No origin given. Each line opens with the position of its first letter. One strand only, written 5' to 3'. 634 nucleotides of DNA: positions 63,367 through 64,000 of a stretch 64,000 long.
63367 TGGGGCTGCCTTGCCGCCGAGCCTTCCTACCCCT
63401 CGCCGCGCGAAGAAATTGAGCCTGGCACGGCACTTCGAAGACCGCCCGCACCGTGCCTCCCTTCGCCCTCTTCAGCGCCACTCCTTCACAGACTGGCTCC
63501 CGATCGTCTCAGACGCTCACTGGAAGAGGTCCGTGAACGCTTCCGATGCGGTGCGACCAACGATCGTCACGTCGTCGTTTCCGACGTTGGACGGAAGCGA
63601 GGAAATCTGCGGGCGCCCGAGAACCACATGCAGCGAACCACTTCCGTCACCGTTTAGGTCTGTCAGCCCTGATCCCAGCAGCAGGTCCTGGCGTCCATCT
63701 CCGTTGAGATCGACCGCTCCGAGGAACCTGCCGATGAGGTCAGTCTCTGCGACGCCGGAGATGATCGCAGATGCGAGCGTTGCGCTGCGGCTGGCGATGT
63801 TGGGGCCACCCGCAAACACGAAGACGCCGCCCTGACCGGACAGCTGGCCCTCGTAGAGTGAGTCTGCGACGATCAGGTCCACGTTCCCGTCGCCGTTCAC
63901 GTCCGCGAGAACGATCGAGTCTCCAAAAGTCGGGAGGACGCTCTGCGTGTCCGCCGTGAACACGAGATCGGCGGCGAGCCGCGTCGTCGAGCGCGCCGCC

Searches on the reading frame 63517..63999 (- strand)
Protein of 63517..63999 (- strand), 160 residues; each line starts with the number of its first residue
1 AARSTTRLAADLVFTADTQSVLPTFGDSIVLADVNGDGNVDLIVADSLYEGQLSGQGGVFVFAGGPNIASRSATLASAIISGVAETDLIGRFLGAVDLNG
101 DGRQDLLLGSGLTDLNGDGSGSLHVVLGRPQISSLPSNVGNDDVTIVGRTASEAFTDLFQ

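Call 76: search_protein_families(library=pfam, proteins=[window:63517-63999:-], max_evalue=0.001)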
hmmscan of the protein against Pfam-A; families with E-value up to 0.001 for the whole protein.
window:63517-63999:- (160 aa): 3 families
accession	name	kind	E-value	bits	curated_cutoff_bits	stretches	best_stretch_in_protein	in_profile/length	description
PF01839.29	FG-GAP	-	6.9e-10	39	22.1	2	90-125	2-36/37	FG-GAP repeat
PF13517.12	FG-GAP_3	-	5.3e-07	30.6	26.9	1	33-107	1-60/61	FG-GAP-like repeat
PF00404.24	Dockerin_1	-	0.00075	20.1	22.9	0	32-41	36-45/57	Dockerin type I domain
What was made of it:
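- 63517..64000 (-): FG-GAP repeat protein gene converging on the array; context. It runs towards the end of the window. Call 76 (PF01839, E = 7e-10).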
